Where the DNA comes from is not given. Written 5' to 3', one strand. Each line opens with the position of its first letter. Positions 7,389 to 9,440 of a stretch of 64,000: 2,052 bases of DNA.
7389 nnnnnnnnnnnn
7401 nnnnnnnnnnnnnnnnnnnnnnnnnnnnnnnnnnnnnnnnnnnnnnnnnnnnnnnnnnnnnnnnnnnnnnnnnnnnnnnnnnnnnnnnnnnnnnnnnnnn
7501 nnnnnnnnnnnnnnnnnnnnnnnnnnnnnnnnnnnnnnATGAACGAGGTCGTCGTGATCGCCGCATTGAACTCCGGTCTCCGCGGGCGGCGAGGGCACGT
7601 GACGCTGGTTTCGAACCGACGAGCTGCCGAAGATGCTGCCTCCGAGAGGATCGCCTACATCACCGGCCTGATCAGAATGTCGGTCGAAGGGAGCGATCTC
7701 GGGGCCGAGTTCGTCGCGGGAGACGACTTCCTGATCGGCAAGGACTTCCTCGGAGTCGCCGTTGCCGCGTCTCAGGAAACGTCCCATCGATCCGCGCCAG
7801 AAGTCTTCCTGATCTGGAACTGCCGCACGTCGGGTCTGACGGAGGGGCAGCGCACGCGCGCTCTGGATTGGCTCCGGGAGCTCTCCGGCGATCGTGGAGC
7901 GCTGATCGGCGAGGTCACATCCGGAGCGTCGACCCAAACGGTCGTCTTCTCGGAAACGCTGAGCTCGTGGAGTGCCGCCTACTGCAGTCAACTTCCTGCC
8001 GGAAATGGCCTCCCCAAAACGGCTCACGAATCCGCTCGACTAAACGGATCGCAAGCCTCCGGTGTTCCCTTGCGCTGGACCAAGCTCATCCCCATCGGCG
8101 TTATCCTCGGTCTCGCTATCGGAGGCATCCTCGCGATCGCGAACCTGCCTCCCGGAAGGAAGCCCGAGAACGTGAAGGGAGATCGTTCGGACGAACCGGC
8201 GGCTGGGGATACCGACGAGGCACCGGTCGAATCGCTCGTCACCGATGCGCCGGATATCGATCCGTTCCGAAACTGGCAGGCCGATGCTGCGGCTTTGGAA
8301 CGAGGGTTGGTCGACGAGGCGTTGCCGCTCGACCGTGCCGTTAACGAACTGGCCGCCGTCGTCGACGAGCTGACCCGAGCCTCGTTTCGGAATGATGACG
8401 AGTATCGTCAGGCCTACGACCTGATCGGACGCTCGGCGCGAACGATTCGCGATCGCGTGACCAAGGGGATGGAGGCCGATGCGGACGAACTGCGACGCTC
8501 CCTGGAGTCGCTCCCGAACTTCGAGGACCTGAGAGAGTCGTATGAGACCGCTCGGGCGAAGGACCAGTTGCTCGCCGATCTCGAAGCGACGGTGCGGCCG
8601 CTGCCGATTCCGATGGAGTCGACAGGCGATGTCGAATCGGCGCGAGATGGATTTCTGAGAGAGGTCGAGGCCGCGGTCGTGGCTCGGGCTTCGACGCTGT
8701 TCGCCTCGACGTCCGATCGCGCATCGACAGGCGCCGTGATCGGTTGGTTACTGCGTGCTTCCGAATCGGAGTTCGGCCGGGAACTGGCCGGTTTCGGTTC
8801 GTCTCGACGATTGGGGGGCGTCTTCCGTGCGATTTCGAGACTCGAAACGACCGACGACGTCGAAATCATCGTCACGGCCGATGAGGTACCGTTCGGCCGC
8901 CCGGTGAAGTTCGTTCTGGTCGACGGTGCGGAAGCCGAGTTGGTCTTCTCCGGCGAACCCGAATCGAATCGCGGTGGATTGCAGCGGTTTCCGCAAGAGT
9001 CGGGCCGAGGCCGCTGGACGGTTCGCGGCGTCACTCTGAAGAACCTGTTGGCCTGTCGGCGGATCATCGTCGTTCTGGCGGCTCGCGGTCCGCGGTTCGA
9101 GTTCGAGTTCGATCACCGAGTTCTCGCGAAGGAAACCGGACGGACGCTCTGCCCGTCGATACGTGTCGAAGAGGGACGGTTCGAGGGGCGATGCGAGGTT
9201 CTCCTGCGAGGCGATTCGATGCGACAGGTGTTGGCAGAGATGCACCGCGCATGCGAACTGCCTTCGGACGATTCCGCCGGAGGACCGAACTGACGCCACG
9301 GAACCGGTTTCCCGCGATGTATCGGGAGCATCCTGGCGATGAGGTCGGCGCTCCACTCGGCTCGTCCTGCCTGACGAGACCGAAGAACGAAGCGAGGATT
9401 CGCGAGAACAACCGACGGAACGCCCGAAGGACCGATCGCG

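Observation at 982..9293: Translationally coupled HTH / Ser-Thr kinase / membrane GTPase / membrane-partner operon with no named-system match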

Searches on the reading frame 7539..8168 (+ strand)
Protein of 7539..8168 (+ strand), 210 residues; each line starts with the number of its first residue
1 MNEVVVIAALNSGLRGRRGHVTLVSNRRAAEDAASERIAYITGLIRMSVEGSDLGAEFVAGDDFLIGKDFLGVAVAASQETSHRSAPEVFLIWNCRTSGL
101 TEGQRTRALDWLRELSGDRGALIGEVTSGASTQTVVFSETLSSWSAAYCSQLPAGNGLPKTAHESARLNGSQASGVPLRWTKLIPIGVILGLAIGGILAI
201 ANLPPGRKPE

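Call 37: find_homologous_proteins(query=A3, max_evalue=0.001)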
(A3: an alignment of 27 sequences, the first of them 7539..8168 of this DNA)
Query A3 (27 sequences) (210 aa, profile of the alignment): 1 proteins with E <= 0.001 among 8000 candidates.
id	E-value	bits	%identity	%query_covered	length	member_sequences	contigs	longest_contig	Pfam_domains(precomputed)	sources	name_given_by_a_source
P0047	2.5e-20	91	29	15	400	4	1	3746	-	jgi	-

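Call 43: search_solved_structures(query=A3, max_evalue=10)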
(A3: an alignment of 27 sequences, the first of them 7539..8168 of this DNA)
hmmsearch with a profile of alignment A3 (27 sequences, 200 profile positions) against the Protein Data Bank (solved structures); distinct sequences matched with E-value up to 10: 5.
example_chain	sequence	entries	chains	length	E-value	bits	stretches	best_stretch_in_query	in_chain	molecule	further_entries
9spj_j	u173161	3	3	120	0.46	13.4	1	73-124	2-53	60S ribosomal protein L35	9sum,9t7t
6gsn_p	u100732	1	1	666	1.3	11.9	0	78-127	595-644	Eukaryotic translation initiation factor 3 subunit B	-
9oys_A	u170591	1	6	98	1.6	11.6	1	135-197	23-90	Coiled-coil-helix-coiled-coil-helix domain-containing protein 10, mitochondrial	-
4uer_b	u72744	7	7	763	1.9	11.4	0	78-127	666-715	EIF3B | Eukaryotic translation initiation factor 3 subunit B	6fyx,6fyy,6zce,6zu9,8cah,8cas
9r1o_A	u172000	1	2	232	4.4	10.2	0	81-108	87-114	sc-apCC-6-DPH-NR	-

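Call 59: search_protein_representatives(protein=P0047)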
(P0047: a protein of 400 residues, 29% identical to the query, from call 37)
Query: 400 residues. Proteins with E-value up to 0.001 (for the whole library): 52; up to 1e-10: 8; up to 1e-30: 3. The best 52 are listed.
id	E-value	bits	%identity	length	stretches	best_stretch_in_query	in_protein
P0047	7.6e-272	917.8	100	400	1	1-400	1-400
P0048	1.8e-38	149.2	36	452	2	5-149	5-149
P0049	1.1e-34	136.7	30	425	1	4-397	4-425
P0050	5.3e-29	118.0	26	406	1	5-371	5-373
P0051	1.1e-12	64.3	33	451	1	7-174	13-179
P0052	7.5e-11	58.3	33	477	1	8-166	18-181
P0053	8.0e-11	58.2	33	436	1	7-173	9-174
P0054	8.4e-11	58.1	30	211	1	214-392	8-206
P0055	7.6e-10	55.0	34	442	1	6-131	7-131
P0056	2.3e-09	53.3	31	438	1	7-157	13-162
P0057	4.2e-09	52.5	43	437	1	8-100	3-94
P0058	8.1e-09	51.6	35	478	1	6-175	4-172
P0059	1.1e-08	51.1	32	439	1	5-157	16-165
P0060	4.3e-08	49.2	33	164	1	5-126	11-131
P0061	7.5e-08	48.4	35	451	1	7-123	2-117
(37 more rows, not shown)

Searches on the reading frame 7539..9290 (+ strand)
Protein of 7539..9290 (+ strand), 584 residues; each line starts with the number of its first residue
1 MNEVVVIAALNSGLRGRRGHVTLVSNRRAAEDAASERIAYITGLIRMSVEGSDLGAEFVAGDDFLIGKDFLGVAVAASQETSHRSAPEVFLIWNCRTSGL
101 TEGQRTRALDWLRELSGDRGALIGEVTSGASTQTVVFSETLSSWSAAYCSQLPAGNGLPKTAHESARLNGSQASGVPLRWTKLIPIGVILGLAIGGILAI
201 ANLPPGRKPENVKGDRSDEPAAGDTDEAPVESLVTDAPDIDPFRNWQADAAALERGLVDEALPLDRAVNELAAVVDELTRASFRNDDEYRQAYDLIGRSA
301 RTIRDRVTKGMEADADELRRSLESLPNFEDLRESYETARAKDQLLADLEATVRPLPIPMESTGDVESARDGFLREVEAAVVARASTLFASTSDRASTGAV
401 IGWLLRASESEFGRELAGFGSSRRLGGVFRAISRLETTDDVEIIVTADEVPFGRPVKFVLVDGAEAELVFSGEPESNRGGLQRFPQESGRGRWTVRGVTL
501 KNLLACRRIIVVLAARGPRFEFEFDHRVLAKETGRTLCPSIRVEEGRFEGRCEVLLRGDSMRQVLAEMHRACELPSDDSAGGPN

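Call 8: search_protein_families(library=pfam, proteins=[window:7539-9290:+], max_evalue=1)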
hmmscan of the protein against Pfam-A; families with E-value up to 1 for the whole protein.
window:7539-9290:+ (584 aa): 0 families

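Call 9: search_protein_families(library=padloc, proteins=[window:7539-9290:+], max_evalue=1)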
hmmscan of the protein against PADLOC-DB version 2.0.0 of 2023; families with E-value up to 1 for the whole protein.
window:7539-9290:+ (584 aa): 0 families

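Call 10: search_protein_families(library=ncbifam, proteins=[window:7539-9290:+], max_evalue=1)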
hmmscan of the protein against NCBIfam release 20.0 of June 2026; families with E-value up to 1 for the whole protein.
window:7539-9290:+ (584 aa): 0 families

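Call 21: find_homologous_proteins(query=window:7539-9290:+)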
Query window:7539-9290:+ (584 aa): 1 proteins with E <= 0.001 among 8000 candidates.
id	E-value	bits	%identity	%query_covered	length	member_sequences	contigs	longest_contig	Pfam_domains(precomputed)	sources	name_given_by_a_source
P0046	0.0e+0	1273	100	100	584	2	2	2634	-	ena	-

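Call 47: search_protein_families(library=pfam, alignment_id=A2, max_evalue=0.1)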
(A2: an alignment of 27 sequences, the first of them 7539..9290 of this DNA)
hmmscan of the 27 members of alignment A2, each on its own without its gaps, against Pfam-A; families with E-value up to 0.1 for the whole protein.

A. member 1, window:7539-9290:+ (584 aa): 0 families

B. families by the number of members that match (of 27 scanned): 19 families
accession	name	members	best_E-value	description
PF15330.11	SIT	1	0.00059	SHP2-interacting transmembrane adaptor protein, SIT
PF14381.12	EDR1_CTR1_ARMC3_pept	1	0.00064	EDR1/CTR1/ARMC3, peptidase-like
PF05545.16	FixQ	1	0.011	Cbb3-type cytochrome oxidase component FixQ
PF19558.4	DUF6080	1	0.013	Family of unknown function (DUF6080)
PF19487.4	DUF6023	1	0.021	Family of unknown function (DUF6023)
PF19443.4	DAHL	1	0.027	DAHL domain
PF22119.1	GST_C_8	1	0.027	Glutathione S-transferase, C-terminal domain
PF22734.1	NNH2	1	0.028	NACHT N-terminal Helical domain 2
PF17292.8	POB3_N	1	0.037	POB3-like N-terminal PH domain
PF05887.16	Trypan_PARP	1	0.038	Procyclic acidic repetitive protein (PARP)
PF03574.21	Peptidase_S48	1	0.04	Peptidase family S48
PF20404.3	DUF6694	1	0.04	Family of unknown function (DUF6694)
PF24927.1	DUF7747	1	0.04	Domain of unknown function (DUF7747)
PF23925.1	A-sol_ELP1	1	0.053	ELP1 alpha-solenoid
PF20711.2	DUF6825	1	0.059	Family of unknown function (DUF6825)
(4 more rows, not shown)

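Call 68: predict_structure(alignment_id=A6)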
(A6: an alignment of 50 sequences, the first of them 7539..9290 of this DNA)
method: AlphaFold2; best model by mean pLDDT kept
length: 584 residues; sequences in the alignment: 50
mean_pLDDT: 62.6   pTM: 0.39
mean pLDDT of the five models: 62.6, 62.4, 62.2, 61.1, 58.6
residues with pLDDT >= 90: 84; 70-90: 135; 50-70: 159; < 50: 206
segments of 3 or more residues with pLDDT < 50: 161-165, 167-178, 207-239, 352-363, 379-391, 407-425, 435-440, 452-465, 472-490, 505-549, 574-584
pLDDT, mean of each block of 10 residues (from residue 1): 78 68 91 78 81 56 86 91 89 93 95 93 84 88 91 73 46 42 82 95 63 40 39 42 75 78 80 80 78 84 78 56 59 54 53 42 50 52 44 50 49 43 51 50 55 46 45 41 40 57 46 39 37 32 45 58 65 47 31
secondary structure, 60 per line:
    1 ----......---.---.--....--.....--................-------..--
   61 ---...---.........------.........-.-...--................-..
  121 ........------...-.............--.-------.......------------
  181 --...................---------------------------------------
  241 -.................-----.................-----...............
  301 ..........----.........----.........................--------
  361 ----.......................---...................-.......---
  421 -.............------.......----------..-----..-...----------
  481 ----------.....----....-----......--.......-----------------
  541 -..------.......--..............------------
elements in order: E5-10 E21-24 H27-31 H34-49 E64-66 E70-78 E85-93 H102-117 H119-128 E135-137 H139-151 H162-168 H183-201 H242-258 H264-280 H286-310 H315-323 H328-352 H365-387 H391-409 H411-417 H422-434 E441-447 E468-470 E491-495 H500-503 E509-514 E517-523 E550-556 H559-572

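Call 74: fold_search(model_id=the predicted structure, library=pdb)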
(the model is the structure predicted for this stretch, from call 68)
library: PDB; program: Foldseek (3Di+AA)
matches with E <= 10: 175; with E <= 0.001: 0
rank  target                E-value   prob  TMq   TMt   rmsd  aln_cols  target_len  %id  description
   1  7t3a_C                5.1e-01  0.25  0.13  0.17  11.5       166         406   11  GATOR1-RAG-RAGULATOR - Inhibitory Complex (released 2022-04-06)
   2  5jtg_C                8.4e-01  0.04  0.08  0.12  35.5       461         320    6  Crystal structure of Thermotoga maritima mutant D89K/D253K (released 2017-01-25)
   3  5it7_HH               1.1e+00  0.07  0.06  0.14  18.2       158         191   10  Structure of the Kluyveromyces lactis 80S ribosome in complex with the cricket paralysis virus IRES and eEF2 (released 2016-05-18)
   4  7t4x_A                1.1e+00  0.06  0.09  0.11  23.7       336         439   12  AKT1 K+ channel from A. thaliana in MSP2N2 lipid nanodisc (released 2021-12-22)
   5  6f24_MODEL_1_A        1.3e+00  0.07  0.08  0.23  12.0       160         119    8  PH domain from PfAPH (released 2018-12-12)
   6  8yqg_B                1.4e+00  0.33  0.17  0.50   6.7       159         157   11  Dimeric structure of the Longin domain from a Lokiarchaeota archaeon Roadblock-Longin protein (released 2025-03-26)
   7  7oj0_8                1.4e+00  0.04  0.10  0.13  21.1       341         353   10  Cryo-EM structure of 70S ribosome stalled with TnaC peptide and RF2 (released 2021-09-15)
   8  6woo_H                1.4e+00  0.02  0.05  0.13  19.8       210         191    9  CryoEM structure of yeast 80S ribosome with Met-tRNAiMet, eIF5B, and GDP (released 2020-09-23)
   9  7e74_B                1.4e+00  0.01  0.04  0.11  17.5       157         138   14  Crystal structure of ENL YEATS domain T3 mutant in complex with histone H3 acetylation at K27 (released 2021-07-07)
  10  7wm2_A                1.5e+00  0.04  0.10  0.11  25.3       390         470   12  Cryo-EM structure of AKT1 (released 2023-01-25)
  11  9upg_B                1.7e+00  0.04  0.10  0.11  24.8       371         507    8  Cryo-EM structure of human olfactory CNGA2/A4/B1 in CaM-bound closed state (released 2025-09-24)
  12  5h5u_4                1.8e+00  0.04  0.09  0.13  19.2       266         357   14  Mechanistic insights into the alternative translation termination by ArfA and RF2 (released 2017-01-25)
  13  7rhk_B                1.8e+00  0.03  0.09  0.12  23.2       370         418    9  Cryo-EM structure of human rod CNGA1/B1 channel in L-cis-Diltiazem-trapped closed state (released 2021-11-03)
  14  7b6d_C                1.9e+00  0.12  0.14  0.37   7.7       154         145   11  Drosophila melanogaster TRAPPCore (C1, C2, C2L, C3a/b, C4, C5, C6 subunits) (released 2021-06-09)
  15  7t3b_C                2.1e+00  0.13  0.12  0.16   9.1       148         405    9  GATOR1-RAG-RAGULATOR - GAP Complex (released 2022-04-06)
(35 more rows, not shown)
